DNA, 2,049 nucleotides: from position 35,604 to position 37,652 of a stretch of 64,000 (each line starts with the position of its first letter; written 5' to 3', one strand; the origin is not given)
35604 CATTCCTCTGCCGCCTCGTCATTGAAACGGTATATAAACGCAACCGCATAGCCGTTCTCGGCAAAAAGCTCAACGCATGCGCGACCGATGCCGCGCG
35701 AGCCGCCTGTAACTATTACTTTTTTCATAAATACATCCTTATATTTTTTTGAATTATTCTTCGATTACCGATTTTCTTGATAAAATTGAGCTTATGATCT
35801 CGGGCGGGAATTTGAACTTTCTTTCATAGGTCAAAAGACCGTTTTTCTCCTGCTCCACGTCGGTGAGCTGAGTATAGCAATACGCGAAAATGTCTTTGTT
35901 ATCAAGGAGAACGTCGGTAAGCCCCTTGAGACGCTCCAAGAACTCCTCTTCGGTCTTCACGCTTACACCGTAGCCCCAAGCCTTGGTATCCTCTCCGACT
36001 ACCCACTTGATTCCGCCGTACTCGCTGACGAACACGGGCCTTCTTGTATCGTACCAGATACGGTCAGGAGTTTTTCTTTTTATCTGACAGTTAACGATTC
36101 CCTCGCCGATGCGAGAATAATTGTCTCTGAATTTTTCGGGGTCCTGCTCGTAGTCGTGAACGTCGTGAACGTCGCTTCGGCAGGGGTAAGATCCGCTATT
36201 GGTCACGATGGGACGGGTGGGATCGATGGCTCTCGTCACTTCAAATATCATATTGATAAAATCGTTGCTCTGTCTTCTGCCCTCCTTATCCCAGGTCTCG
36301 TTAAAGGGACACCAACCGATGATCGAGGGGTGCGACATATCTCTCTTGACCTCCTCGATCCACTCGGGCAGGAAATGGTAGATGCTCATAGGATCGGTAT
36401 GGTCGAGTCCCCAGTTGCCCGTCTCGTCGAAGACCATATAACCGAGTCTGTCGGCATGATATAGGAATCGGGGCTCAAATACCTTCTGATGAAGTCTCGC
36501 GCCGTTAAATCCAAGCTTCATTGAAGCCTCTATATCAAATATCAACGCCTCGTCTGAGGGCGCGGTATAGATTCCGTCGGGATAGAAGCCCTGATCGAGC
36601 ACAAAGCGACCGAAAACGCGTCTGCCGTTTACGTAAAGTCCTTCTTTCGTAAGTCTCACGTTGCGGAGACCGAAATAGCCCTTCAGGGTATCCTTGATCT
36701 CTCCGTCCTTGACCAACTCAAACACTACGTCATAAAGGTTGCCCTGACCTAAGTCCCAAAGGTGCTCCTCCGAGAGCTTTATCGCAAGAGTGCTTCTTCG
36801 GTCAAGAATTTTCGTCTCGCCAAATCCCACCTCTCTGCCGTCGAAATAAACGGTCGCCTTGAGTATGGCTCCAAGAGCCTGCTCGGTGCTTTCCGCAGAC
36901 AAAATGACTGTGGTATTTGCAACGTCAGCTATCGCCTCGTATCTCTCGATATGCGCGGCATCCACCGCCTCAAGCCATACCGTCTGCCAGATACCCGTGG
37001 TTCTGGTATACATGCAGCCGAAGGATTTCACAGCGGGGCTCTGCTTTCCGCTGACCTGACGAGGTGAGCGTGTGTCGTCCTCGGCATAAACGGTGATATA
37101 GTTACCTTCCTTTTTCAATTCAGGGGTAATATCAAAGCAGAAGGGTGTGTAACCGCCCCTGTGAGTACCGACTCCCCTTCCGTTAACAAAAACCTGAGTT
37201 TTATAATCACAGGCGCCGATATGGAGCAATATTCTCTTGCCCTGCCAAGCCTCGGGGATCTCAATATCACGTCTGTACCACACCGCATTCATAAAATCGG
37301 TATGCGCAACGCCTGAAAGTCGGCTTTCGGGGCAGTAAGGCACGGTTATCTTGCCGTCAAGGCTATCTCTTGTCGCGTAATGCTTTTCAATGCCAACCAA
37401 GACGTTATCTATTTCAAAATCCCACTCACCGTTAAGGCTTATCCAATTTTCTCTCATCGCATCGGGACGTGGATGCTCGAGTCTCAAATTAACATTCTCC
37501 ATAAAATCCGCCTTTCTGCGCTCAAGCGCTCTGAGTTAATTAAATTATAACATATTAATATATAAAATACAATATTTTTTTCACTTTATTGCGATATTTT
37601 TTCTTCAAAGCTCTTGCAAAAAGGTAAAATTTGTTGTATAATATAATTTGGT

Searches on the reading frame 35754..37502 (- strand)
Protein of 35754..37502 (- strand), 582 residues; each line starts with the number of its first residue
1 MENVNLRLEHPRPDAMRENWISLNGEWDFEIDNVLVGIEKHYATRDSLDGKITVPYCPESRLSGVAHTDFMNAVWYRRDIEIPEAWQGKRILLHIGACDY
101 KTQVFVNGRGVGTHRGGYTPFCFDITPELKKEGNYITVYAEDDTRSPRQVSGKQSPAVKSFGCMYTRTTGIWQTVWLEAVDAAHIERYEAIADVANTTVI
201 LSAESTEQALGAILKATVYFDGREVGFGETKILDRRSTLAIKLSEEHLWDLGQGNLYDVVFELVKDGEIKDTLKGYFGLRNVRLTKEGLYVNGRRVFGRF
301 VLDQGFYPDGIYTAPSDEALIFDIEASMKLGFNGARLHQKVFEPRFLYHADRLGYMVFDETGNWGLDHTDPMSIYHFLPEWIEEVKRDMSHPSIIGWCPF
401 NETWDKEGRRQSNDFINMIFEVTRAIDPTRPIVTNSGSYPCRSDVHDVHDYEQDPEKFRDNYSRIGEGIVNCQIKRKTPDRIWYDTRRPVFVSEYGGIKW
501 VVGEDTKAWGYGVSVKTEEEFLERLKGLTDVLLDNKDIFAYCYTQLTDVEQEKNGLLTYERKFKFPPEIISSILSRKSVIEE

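Call 57: search_protein_families(library=pfam, proteins=[window:35754-37502:-])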
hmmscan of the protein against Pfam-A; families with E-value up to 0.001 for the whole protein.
window:35754-37502:- (582 aa): 4 families
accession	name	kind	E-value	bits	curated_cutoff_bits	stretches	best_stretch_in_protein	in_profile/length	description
PF02837.24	Glyco_hydro_2_N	-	5.1e-15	56.2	28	1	22-177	3-165/169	Glycosyl hydrolases family 2, sugar binding domain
PF00703.27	Glyco_hydro_2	-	1.6e-08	35.7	23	1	183-280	1-109/109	Glycosyl hydrolases family 2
PF22666.2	Glyco_hydro_2_N2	-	5e-08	33.6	27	1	73-155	49-132/167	Glycosyl hydrolase 2 galactose-binding domain-like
PF02836.23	Glyco_hydro_2_C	-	7.2e-08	32.4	21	1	317-496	35-211/302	Glycosyl hydrolases family 2, TIM barrel domain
